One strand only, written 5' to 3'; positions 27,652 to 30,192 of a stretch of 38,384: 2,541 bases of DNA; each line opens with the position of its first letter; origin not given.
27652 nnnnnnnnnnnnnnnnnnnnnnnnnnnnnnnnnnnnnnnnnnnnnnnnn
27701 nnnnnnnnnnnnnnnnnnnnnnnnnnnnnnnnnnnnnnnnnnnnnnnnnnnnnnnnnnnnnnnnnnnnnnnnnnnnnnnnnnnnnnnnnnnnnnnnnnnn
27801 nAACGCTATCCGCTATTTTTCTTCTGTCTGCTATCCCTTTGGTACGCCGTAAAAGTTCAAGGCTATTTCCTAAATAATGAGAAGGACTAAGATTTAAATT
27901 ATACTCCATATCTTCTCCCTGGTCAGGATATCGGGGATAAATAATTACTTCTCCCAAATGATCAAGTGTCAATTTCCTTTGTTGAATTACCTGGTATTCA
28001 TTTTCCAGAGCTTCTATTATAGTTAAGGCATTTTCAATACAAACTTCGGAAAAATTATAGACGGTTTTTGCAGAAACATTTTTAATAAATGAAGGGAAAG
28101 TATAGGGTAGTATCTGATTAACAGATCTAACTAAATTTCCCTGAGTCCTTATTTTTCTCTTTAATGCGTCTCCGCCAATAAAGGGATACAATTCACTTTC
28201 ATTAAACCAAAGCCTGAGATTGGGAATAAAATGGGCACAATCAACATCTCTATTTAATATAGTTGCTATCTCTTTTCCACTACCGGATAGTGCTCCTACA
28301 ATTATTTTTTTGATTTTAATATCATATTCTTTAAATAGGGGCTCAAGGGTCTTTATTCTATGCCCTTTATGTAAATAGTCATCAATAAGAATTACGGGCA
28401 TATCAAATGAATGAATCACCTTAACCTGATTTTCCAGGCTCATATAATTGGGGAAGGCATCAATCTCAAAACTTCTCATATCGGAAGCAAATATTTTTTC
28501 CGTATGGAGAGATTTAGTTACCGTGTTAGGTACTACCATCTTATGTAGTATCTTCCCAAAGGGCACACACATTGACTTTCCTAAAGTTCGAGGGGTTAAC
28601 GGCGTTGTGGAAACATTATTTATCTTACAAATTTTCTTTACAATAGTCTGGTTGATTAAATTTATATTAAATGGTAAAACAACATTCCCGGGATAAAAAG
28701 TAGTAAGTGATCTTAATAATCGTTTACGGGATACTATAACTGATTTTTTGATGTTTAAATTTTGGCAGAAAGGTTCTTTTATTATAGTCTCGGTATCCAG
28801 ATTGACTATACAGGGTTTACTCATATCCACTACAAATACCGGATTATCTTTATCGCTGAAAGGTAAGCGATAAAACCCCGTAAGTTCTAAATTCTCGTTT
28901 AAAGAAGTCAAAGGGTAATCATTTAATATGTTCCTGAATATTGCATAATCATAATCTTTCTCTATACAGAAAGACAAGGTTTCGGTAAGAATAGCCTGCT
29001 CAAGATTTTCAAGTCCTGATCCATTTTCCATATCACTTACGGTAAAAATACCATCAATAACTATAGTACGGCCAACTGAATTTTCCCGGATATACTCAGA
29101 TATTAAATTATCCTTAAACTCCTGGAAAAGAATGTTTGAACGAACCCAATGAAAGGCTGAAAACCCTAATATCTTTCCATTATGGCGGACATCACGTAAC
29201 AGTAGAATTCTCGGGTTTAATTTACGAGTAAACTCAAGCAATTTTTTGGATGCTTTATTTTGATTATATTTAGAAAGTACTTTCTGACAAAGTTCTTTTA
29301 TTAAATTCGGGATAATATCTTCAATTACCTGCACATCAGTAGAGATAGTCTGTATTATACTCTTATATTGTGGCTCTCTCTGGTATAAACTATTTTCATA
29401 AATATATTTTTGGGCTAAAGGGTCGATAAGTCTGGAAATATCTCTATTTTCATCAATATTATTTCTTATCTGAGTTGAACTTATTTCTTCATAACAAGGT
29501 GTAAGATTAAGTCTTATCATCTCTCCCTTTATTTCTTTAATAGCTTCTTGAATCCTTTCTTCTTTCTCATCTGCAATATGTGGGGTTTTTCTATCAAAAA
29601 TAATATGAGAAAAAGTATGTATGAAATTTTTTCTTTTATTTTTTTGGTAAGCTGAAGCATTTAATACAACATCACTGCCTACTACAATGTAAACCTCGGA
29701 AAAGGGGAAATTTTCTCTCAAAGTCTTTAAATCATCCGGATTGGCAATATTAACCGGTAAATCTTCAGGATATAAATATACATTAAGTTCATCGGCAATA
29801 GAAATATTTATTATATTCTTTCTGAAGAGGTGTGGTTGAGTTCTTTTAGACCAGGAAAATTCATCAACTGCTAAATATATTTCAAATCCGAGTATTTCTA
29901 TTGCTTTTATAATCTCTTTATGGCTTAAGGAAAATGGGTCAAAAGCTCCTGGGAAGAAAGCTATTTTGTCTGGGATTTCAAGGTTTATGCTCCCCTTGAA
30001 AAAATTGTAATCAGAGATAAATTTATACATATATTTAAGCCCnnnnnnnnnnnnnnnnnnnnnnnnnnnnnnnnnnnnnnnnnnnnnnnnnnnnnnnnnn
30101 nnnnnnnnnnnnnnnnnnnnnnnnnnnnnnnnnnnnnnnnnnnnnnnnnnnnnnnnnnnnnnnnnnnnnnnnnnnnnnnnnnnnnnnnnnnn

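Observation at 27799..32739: Orphan 1,646-aa HD / helical-repeat / NadD-like / GNAT-like / PRTase-like megaprotein: candidate undescribed nucleotide (NAD- or Ap4A-type) module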

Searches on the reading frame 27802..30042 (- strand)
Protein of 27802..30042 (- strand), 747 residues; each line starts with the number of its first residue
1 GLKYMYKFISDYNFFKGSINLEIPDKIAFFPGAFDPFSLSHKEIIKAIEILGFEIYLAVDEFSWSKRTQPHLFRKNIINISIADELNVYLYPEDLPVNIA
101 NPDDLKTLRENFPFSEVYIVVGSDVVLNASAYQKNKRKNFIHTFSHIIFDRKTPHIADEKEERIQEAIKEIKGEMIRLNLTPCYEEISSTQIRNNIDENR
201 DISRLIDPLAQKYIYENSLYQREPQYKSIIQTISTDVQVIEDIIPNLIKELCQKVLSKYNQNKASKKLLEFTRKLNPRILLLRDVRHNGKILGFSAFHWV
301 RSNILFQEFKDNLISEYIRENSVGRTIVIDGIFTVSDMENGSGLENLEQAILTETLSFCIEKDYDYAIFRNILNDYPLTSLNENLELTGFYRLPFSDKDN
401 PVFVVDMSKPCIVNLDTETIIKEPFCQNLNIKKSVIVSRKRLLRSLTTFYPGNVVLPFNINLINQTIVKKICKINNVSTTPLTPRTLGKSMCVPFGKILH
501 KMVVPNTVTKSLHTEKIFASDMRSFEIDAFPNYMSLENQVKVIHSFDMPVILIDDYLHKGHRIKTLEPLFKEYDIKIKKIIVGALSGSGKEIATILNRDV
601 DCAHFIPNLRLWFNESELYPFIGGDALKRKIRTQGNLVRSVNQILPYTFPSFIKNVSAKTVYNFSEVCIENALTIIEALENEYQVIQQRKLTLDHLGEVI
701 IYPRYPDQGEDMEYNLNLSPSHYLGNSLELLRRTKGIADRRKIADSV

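Call 33: predict_structure(alignment_id=A3)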
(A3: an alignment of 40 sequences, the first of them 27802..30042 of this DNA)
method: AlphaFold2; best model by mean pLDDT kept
length: 747 residues; sequences in the alignment: 40
mean_pLDDT: 78.9   pTM: 0.81
mean pLDDT of the five models: 78.9, 77.3, 75.3, 74.8, 72.5
residues with pLDDT >= 90: 260; 70-90: 300; 50-70: 116; < 50: 71
segments of 3 or more residues with pLDDT < 50: 1-16, 221-231, 625-628, 630-651, 704-712, 741-747
pLDDT, mean of each block of 10 residues (from residue 1): 37 46 86 72 87 87 60 74 75 86 91 93 78 81 91 60 84 89 69 61 71 58 40 75 93 88 92 96 84 96 91 93 93 83 80 97 96 86 95 87 95 88 83 93 92 91 85 84 71 76 66 72 73 85 89 86 90 93 92 91 92 83 55 35 40 64 86 93 86 75 47 66 81 69 37
secondary structure, 60 per line:
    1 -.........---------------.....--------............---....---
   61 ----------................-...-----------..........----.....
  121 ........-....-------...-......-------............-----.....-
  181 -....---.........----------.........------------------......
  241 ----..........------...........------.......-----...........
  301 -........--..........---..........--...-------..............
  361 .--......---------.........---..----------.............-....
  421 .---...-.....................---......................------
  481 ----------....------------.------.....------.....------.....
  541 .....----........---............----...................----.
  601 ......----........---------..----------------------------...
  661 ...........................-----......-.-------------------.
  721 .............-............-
elements in order (helices of 4 or more, strands of 3 or more residues): H2-10 E26-30 H39-50 E54-57 H71-86 E88-90 H102-111 E116-122 H123-128 H130-133 E145-150 H158-169 E175-179 H182-185 H189-197 H208-216 E235-240 H245-254 H261-271 E278-284 E290-300 H302-309 H312-321 E325-334 H347-361 E364-369 H379-387 E403-415 H417-420 H429-449 E453-459 H460-474 E491-494 E514-518 E525-529 H536-545 E550-557 H561-572 E577-586 H587-595 E600-606 E611-614 H615-618 H658-687 H693-698 H720-733 H735-746
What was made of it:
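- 28735..29358 (-): GNAT-like fold, aa 1128-1335. No canonical acetyl-CoA loop; column identity 0.40, low compared with the three enzyme-like domains. Secondary-structure order in AF2 (call 33).
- On Type I phosphoribosyltransferase (PF00156): In the AF2 model the strand is followed by a loop and a helix (call 33).
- On GNAT acyltransferase (PF00583): The AF2 order of strands and helices over aa 1134-1314 fits beta-alpha-alpha-beta-beta-beta-alpha-beta-alpha-beta, with an insertion (call 33).
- Checked: The AF2 secondary-structure order matches GNAT (call 33).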

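Call 35: fold_search(model_id=the predicted structure, library=pdb)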
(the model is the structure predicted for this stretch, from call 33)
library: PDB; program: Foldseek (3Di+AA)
matches with E <= 10: 1551; with E <= 0.001: 77
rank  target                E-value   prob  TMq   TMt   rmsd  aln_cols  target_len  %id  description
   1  5lm3                  9.1e-08  1.00  0.22  0.72   4.0       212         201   22  Plasmodium falciparum nicotinic acid mononucleotide adenylyltransferase complexed with APC (released 2016-11-30)
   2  1kaq_A                3.0e-07  1.00  0.21  0.75   3.7       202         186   18  Structure of Bacillus subtilis Nicotinic Acid Mononucleotide Adenylyl Transferase (released 2002-07-12)
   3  3e27_D                4.0e-07  1.00  0.21  0.73   4.6       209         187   17  Nicotinic acid mononucleotide (NaMN) adenylyltransferase from Bacillus anthracis: product complex (released 2008-09-09)
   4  9fyb_B                4.5e-07  1.00  0.21  0.75   4.0       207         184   19  Structural Insights into the NMN Complex of Nicotinate Nucleotide Adenylyltransferase from Enterococcus faecium via Co (released 2024-07-17)
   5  1kaq_E                5.9e-07  1.00  0.20  0.76   3.7       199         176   18  Structure of Bacillus subtilis Nicotinic Acid Mononucleotide Adenylyl Transferase (released 2002-07-12)
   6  3e27_B                6.2e-07  1.00  0.20  0.71   4.7       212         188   17  Nicotinic acid mononucleotide (NaMN) adenylyltransferase from Bacillus anthracis: product complex (released 2008-09-09)
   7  8aii                  7.0e-07  1.00  0.21  0.75   4.0       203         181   19  High Resolution Crystal Structure of Enterococcus faecium Nicotinate Nucleotide Adenylyltransferase Complexed with Adeni (released 2023-08-16)
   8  2h29_A                8.2e-07  1.00  0.19  0.66   5.1       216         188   21  Crystal structure of Nicotinic acid mononucleotide Adenylyltransferase from Staphylococcus aureus: product bound form  (released 2006-08-08)
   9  8aih                  8.7e-07  1.00  0.20  0.71   4.5       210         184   20  Crystal Structure of Enterococcus faecium Nicotinate Nucleotide Adenylyltransferase at 1.9 Angstroms Resolution (released 2023-08-16)
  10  3e27_A                9.7e-07  1.00  0.20  0.70   4.7       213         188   18  Nicotinic acid mononucleotide (NaMN) adenylyltransferase from Bacillus anthracis: product complex (released 2008-09-09)
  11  2qtm_A                9.7e-07  1.00  0.20  0.68   5.0       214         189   17  Crystal Structure of Nicotinate Mononucleotide Adenylyltransferase (released 2008-07-15)
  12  3mla_B                1.1e-06  1.00  0.20  0.71   5.3       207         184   17  BaNadD in complex with inhibitor 1_02 (released 2010-07-28)
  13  3mla_A                1.5e-06  1.00  0.20  0.71   5.2       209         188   17  BaNadD in complex with inhibitor 1_02 (released 2010-07-28)
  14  2qtr_A                1.6e-06  1.00  0.20  0.71   4.4       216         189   17  Crystal Structure of Nicotinate Mononucleotide Adenylyltransferase (released 2008-07-15)
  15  3dv2_B                1.7e-06  1.00  0.20  0.69   4.6       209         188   18  Crystal Structure of nicotinic acid mononucleotide adenylyltransferase from Bacillus anthracis (released 2008-11-04)
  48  2g0b_A                5.1e-05  1.00  0.19  0.62   4.7       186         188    8  The structure of FeeM, an N-acyl amino acid synthase from uncultured soil microbes (released 2006-09-26)
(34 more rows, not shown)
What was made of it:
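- On NadD/NMNAT nicotinate(amide)-nucleotide adenylyltransferase: The top 46 Foldseek PDB hits are all NadD/NMNAT, with E down to 9e-8 and TM 0.66-0.77 relative to the target (call 35).
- Checked: Foldseek to NadD/NMNAT, E 9e-8 with TM 0.72-0.77 (call 35).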

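Call 55: fold_search(model_id=the predicted structure, library=viral)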
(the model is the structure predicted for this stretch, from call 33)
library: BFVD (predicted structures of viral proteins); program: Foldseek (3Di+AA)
matches with E <= 10: 920; with E <= 0.001: 14
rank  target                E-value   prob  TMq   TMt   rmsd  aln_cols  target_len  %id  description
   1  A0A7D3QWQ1            1.5e-05  1.00  0.21  0.55   4.3       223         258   13  Nicotinamide/nicotinate mononucleotide adenylyltransferase [Fadolivirus FV1/VV64]
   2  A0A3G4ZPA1            2.1e-05  1.00  0.18  0.59   8.3       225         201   18  Nicotinate (Nicotinamide) nucleotide adenylyltransferase [Terrestrivirus sp.]
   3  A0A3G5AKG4            4.7e-05  0.99  0.16  0.21  26.0       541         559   10  Class I SAM-dependent methyltransferase [Sylvanvirus sp.]
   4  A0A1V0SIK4            8.2e-05  1.00  0.18  0.21  13.3       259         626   12  Uncharacterized protein [Klosneuvirus KNV1]
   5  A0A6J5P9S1            8.7e-05  1.00  0.15  0.55   5.8       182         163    9  Uncharacterized protein [uncultured Caudovirales phage]
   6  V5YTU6                1.1e-04  1.00  0.12  0.54   5.1       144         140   12  Uncharacterized protein [Pseudomonas phage PPpW-4]
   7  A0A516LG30            1.6e-04  1.00  0.15  0.59   5.0       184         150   13  (no name in the UniProt tables at hand)
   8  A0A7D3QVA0            4.1e-04  1.00  0.15  0.43   6.1       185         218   14  Acyl-CoA N-acyltransferase [Fadolivirus FV1/VV64]
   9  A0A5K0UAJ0            4.3e-04  0.57  0.10  0.09  31.6       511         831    9  tRNA carboxymethyluridine synthase [Yasminevirus sp. GU-2018]
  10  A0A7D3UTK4            4.5e-04  1.00  0.15  0.51  11.4       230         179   13  Acetyltransferase GNAT [Fadolivirus FV1/VV64]
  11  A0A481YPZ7            7.1e-04  1.00  0.16  0.38  11.2       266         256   10  Acetyltransferase (GNAT) family protein [Iridovirus LCIVAC01]
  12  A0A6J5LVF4            7.5e-04  1.00  0.12  0.28   8.2       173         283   14  Uncharacterized protein [uncultured Caudovirales phage]
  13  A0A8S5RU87            8.3e-04  1.00  0.15  0.46   6.9       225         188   15  Citrate lyase ligase [Ackermannviridae sp.]
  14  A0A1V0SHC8            8.8e-04  1.00  0.15  0.42   5.8       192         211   12  N-acetyltransferase [Hokovirus HKV1]
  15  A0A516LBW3            1.0e-03  0.94  0.16  0.16  26.0       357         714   15  (no name in the UniProt tables at hand)
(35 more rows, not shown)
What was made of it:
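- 28735..29358 (-): Foldseek FeeM and viral GNATs (calls 35, 55).
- On Type I phosphoribosyltransferase (PF00156): One Foldseek hit to UMP synthase, E 6e-3 (call 55).
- On GNAT acyltransferase (PF00583): Foldseek hits FeeM 2g0b (E 5e-5, TM 0.62) and more than 10 viral GNATs (calls 35, 55).
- Closest known: Type I phosphoribosyltransferases. Same: Foldseek hits UMP synthase (call 55).
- Checked: Foldseek hits FeeM (E 5e-5) and many viral GNATs (calls 35, 55). Foldseek hits the OPRT-containing UMP synthase, E 6e-3 (call 55).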
